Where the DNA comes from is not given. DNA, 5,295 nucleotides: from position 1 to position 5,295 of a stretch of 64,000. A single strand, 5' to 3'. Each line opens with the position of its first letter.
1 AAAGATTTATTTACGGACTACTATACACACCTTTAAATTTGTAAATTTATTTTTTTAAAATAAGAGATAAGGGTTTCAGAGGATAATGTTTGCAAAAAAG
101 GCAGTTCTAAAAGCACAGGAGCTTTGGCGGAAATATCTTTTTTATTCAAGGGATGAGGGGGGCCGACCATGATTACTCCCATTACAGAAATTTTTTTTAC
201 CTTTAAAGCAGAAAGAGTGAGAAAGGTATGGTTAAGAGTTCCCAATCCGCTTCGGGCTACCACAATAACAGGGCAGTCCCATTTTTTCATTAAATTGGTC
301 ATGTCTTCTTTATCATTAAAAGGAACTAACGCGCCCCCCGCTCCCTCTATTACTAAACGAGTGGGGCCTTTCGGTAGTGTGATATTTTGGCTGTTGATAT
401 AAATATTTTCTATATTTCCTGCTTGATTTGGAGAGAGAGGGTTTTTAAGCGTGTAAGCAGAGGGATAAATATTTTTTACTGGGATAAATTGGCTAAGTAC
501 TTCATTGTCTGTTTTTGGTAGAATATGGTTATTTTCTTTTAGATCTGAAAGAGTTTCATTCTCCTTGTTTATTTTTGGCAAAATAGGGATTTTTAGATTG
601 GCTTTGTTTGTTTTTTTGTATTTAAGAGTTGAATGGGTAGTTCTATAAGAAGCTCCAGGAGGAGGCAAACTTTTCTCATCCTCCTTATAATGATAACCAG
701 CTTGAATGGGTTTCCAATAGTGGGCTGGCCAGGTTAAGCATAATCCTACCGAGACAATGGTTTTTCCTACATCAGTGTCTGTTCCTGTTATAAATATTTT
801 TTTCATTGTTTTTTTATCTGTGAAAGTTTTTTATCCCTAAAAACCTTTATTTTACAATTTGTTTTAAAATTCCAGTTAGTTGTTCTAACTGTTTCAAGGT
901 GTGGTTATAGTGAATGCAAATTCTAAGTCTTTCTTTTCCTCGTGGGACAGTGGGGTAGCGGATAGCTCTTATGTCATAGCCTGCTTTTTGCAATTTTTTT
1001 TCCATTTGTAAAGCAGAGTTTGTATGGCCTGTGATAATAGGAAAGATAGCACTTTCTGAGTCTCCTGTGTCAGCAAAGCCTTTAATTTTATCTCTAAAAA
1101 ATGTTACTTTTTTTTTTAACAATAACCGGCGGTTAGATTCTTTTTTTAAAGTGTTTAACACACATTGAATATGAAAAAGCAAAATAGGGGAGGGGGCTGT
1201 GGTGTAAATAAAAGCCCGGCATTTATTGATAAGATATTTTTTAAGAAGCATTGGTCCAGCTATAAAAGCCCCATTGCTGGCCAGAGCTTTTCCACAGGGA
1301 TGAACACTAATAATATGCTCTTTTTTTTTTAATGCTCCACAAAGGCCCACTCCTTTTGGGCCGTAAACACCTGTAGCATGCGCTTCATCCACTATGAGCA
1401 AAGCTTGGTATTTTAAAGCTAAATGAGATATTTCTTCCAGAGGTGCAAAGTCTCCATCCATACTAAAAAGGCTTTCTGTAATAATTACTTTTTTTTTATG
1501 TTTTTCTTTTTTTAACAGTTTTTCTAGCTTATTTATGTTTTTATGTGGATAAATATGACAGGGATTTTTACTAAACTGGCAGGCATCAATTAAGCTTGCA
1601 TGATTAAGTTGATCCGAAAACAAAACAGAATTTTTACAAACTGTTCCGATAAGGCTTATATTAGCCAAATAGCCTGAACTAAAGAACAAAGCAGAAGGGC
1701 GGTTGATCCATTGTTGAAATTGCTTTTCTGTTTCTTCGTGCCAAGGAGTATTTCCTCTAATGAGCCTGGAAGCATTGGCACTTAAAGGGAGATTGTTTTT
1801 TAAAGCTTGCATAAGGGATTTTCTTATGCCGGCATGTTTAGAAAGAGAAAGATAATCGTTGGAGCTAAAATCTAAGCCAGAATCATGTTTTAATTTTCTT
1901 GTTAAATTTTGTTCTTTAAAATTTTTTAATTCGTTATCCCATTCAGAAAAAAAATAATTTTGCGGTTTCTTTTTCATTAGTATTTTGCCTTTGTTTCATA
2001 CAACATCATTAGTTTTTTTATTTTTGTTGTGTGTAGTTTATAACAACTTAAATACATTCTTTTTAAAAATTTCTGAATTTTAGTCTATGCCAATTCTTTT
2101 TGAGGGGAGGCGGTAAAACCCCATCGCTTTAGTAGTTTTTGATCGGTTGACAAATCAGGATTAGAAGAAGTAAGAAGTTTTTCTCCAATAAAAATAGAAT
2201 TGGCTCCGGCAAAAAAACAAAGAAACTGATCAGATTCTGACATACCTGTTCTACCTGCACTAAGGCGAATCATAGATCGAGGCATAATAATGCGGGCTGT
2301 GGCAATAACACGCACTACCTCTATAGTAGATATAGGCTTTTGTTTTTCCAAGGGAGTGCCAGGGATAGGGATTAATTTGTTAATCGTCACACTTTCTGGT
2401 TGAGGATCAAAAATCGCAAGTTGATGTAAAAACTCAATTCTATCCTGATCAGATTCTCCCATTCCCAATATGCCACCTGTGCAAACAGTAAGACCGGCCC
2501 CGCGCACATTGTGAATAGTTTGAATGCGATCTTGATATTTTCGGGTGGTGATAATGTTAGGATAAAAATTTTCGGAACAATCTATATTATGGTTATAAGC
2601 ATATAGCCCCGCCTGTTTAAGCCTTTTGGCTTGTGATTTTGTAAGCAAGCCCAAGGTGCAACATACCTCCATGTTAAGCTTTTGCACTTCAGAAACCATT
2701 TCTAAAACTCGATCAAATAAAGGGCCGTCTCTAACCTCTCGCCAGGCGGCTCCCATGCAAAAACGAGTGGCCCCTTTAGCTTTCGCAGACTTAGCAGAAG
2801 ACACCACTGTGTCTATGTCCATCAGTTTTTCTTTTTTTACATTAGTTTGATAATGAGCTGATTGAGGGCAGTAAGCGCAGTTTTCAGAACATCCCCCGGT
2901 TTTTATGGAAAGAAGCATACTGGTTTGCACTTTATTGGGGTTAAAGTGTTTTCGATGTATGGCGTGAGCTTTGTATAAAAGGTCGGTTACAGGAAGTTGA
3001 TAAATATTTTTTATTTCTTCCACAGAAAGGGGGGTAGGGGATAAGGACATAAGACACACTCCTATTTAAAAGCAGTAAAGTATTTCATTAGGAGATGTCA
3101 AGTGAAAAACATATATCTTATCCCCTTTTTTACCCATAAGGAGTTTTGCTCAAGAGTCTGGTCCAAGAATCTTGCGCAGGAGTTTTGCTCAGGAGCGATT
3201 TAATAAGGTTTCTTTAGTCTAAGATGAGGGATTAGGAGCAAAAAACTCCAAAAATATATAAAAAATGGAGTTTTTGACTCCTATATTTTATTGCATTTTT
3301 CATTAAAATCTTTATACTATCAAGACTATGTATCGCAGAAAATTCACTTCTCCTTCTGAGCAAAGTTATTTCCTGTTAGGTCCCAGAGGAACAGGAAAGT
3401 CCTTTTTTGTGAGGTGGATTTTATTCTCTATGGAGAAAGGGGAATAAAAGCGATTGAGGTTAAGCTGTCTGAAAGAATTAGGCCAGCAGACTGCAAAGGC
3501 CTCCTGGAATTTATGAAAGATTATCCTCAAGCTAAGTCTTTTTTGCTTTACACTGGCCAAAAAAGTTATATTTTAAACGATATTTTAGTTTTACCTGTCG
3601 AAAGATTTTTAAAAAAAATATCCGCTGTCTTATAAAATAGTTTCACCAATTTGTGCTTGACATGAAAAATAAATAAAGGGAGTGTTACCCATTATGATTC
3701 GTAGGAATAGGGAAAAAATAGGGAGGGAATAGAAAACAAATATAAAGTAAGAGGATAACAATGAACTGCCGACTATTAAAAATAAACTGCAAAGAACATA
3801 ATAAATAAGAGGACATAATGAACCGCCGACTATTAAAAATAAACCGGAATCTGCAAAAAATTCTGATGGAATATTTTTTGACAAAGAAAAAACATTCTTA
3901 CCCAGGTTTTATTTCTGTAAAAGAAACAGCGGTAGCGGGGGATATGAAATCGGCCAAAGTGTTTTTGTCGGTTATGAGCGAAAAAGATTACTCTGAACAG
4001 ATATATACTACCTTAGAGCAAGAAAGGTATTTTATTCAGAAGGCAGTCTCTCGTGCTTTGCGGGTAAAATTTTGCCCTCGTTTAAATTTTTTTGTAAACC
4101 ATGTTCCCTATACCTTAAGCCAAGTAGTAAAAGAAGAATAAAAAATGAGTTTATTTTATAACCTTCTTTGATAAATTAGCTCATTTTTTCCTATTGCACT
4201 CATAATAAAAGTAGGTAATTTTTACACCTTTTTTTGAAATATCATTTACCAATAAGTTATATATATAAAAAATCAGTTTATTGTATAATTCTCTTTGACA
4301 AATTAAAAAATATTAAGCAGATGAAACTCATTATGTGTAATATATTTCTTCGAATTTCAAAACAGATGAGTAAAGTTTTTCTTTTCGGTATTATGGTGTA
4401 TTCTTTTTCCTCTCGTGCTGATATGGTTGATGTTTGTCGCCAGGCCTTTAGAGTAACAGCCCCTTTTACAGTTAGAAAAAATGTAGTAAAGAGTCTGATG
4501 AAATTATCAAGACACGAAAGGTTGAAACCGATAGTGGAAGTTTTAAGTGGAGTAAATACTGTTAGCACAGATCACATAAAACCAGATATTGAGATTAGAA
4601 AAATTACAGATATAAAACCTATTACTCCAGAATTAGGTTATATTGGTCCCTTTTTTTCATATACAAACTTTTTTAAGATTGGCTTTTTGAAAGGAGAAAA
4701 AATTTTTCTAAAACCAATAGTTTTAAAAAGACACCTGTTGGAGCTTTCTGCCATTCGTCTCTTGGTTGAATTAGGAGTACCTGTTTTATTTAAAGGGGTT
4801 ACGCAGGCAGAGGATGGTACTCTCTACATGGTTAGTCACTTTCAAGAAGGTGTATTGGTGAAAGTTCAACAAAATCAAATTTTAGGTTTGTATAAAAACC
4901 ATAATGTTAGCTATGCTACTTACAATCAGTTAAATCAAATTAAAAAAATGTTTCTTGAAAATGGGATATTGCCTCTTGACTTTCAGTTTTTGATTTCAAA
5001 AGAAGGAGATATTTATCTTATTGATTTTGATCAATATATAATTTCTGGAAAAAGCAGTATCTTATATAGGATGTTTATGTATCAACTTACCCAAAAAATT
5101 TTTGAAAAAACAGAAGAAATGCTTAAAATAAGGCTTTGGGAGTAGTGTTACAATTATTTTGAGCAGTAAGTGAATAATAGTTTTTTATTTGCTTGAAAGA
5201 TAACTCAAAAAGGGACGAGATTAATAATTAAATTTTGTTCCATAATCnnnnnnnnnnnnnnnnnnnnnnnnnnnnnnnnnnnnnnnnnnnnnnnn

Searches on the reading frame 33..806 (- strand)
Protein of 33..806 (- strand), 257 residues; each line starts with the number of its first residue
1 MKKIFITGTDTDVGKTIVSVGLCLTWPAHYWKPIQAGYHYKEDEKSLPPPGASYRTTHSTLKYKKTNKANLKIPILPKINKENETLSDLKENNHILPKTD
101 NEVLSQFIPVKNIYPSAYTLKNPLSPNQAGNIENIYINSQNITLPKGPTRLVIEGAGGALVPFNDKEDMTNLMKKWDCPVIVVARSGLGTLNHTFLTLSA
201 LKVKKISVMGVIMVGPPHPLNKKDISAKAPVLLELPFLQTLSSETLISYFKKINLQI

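Call 16: search_protein_families(library=pfam, proteins=[window:33-806:-], max_evalue=0.0001)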
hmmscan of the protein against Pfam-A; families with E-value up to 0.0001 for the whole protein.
window:33-806:- (257 aa): 1 family
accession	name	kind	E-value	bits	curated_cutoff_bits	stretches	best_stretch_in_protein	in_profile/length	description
PF13500.12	AAA_26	-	5.1e-45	154.2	27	2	100-244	47-197/198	AAA domain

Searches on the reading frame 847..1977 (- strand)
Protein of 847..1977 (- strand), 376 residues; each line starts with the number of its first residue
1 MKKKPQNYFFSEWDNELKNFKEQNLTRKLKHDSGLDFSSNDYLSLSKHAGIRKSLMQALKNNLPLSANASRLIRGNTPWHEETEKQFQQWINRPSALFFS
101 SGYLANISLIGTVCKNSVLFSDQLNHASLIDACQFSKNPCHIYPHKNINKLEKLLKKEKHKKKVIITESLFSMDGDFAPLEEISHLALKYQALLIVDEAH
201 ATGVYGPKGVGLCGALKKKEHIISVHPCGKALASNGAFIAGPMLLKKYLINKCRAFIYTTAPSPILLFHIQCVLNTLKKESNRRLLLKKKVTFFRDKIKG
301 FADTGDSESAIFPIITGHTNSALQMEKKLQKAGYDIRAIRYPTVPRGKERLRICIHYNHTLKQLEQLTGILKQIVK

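Call 16: search_protein_families(library=pfam, proteins=[window:847-1977:-], max_evalue=0.0001)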
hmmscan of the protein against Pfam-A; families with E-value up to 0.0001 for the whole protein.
window:847-1977:- (376 aa): 1 family
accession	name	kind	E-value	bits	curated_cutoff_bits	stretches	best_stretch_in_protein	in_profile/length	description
PF00155.27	Aminotran_1_2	-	2e-44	152.7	19.7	1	35-367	4-357/361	Aminotransferase class I and II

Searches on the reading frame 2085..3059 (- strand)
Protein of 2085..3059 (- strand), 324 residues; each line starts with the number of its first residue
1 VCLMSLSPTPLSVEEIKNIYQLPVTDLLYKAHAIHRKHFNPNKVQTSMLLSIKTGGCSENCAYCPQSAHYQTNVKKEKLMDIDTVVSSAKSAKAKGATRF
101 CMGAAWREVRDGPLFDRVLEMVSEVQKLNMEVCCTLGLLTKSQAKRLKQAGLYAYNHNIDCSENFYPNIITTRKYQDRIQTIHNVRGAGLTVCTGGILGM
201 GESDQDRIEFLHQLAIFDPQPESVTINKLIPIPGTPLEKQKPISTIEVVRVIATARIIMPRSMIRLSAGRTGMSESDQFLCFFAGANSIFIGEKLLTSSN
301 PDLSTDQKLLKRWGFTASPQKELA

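Call 16: search_protein_families(library=pfam, proteins=[window:2085-3059:-], max_evalue=0.0001)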
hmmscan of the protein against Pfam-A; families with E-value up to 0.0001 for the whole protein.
window:2085-3059:- (324 aa): 2 families
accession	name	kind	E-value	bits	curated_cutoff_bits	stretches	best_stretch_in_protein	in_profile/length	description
PF06968.18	BATS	-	2.2e-28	98.7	22.2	1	226-315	2-87/88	Biotin and Thiamin Synthesis associated domain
PF04055.27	Radical_SAM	-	3.9e-19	69.9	29.5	1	52-213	2-165/166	Radical SAM superfamily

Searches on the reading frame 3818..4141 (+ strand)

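Call 15: search_protein_families(library=pfam, proteins=[window:3818-4141:+], max_evalue=0.01)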
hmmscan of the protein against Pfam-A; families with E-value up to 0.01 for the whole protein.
window:3818-4141:+ (107 aa): 1 family
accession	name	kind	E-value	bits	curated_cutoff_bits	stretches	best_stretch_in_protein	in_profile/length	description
PF02033.23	RBFA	-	5e-16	59.4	34.7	1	4-96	1-94/105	Ribosome-binding factor A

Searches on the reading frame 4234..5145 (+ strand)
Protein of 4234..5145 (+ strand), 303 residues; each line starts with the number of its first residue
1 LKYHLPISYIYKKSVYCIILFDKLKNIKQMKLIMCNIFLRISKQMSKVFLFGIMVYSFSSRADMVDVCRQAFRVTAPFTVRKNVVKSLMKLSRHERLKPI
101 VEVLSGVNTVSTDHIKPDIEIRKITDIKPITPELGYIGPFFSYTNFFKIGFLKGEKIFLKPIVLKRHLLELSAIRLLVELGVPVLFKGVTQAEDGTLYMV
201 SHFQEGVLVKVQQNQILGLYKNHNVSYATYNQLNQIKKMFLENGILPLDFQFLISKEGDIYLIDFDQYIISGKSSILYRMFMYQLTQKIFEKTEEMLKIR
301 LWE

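Call 15: search_protein_families(library=pfam, proteins=[window:4234-5145:+], max_evalue=0.01)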
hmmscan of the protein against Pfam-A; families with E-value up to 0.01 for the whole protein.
window:4234-5145:+ (303 aa): 1 family
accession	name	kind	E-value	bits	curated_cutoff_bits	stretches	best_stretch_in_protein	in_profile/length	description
PF25202.1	DUF7834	-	0.0093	16.3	27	0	212-295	41-124/235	Family of unknown function (DUF7834)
